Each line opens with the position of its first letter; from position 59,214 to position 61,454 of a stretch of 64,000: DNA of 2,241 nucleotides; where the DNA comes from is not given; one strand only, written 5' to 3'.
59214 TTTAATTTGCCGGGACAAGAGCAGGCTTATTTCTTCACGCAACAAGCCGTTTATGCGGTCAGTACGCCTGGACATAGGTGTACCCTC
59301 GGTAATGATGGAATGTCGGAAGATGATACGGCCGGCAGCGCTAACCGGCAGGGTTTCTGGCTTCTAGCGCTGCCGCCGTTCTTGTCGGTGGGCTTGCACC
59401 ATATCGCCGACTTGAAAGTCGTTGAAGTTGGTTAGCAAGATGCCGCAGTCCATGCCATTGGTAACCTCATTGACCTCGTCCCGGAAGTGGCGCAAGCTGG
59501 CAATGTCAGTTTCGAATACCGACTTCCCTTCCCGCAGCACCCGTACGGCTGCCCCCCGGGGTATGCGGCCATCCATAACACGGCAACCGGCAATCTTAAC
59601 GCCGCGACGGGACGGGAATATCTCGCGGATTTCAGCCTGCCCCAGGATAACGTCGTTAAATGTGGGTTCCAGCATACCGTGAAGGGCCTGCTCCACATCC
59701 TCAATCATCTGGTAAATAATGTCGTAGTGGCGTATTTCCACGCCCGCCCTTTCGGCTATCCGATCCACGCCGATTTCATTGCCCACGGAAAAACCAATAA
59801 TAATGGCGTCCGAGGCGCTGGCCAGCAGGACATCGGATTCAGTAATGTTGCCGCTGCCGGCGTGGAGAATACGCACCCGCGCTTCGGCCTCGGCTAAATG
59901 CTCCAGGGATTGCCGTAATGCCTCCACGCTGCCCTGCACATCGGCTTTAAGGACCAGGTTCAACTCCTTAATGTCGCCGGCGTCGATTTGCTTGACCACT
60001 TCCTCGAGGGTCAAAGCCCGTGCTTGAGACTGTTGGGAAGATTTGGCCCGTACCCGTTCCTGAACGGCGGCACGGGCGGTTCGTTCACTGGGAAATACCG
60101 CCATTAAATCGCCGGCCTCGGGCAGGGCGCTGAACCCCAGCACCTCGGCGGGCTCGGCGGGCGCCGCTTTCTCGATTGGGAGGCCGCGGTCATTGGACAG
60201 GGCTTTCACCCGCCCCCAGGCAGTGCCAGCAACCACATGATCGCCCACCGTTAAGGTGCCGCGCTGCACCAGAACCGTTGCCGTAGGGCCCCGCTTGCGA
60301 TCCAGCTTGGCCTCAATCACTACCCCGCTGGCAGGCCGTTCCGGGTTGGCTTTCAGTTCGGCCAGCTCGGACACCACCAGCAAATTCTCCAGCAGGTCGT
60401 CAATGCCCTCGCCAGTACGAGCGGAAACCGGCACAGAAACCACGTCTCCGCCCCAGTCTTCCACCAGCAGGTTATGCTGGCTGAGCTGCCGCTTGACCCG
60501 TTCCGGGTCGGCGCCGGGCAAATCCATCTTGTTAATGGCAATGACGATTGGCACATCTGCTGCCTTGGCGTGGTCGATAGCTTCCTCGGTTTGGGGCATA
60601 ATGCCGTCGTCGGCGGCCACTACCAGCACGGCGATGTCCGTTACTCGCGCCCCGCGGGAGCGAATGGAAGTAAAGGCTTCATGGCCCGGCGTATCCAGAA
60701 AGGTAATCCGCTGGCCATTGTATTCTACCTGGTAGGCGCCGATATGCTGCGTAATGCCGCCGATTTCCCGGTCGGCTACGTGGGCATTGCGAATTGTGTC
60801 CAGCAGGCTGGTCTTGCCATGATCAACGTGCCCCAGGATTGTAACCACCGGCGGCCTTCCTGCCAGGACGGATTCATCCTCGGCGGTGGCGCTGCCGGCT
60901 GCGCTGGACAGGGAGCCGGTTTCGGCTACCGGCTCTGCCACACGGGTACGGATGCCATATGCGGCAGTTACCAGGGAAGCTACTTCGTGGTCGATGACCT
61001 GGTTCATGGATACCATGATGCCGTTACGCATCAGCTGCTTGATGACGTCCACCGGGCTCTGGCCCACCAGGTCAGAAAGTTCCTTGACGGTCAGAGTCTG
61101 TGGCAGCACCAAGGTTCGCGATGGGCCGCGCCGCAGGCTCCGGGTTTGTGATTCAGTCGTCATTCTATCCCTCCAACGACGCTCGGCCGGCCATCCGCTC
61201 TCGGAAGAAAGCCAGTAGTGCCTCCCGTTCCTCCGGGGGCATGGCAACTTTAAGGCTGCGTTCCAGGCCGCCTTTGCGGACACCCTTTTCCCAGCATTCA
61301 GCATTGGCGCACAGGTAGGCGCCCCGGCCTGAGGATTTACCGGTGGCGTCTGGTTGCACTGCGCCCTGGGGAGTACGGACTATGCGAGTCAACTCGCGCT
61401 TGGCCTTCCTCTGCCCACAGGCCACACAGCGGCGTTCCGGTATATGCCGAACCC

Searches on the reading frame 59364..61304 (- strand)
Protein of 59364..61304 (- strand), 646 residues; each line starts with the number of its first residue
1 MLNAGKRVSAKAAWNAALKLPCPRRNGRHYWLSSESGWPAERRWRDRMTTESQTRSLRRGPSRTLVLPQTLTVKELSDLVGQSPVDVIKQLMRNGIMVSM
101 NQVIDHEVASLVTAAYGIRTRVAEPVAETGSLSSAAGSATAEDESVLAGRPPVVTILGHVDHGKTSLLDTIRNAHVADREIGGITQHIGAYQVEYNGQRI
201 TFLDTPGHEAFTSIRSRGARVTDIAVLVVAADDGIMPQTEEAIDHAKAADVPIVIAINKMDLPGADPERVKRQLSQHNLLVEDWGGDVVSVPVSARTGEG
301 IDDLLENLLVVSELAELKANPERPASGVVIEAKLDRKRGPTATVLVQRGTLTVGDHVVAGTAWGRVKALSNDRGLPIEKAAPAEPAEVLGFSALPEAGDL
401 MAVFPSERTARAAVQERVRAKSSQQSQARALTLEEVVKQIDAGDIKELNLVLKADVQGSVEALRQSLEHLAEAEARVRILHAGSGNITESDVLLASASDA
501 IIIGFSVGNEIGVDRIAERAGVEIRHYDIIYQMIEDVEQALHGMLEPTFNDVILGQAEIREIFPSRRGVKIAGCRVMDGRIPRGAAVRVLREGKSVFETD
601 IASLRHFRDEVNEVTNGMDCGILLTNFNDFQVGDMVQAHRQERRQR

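Call 55: search_protein_families(library=pfam, proteins=[window:59364-61304:-])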
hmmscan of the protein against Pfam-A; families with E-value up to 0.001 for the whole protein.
window:59364-61304:- (646 aa): 11 families
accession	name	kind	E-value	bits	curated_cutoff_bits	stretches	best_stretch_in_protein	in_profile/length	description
PF00009.33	GTP_EFTU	-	4.7e-39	134.4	26.5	1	154-308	6-182/188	Elongation factor Tu GTP binding domain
PF11987.13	IF-2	-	5.1e-38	130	27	1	424-538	3-117/117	Translation-initiation factor 2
PF22042.2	EF-G_D2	-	2.8e-27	95.1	27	1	324-402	1-82/84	Elongation factor G domain 2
PF01926.29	MMR_HSR1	-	2.5e-12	47.3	21.9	1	154-259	2-113/113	50S ribosome-binding GTPase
PF03144.31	GTP_EFTU_D2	-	1.2e-10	42.1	30.3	1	571-635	3-71/73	Elongation factor Tu domain 2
PF04760.21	IF2_N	-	1.8e-10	40.9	25.3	1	69-118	2-52/53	Translation initiation factor IF-2, N-terminal region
PF00025.27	Arf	-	2.9e-07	30.5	22.3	1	155-308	18-170/174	ADP-ribosylation factor family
PF00071.28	Ras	-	2e-06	27.9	21.6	1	155-308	3-156/162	Ras family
PF03193.22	RsgA_GTPase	-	6.9e-05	23.2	30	0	223-308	24-104/174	RsgA GTPase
PF02421.24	FeoB_N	-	0.00018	21.5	27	0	154-307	3-155/156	Ferrous iron transport protein B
PF08477.19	Roc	-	0.00072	20.2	27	0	154-261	2-119/119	Ras of Complex, Roc, domain of DAPkinase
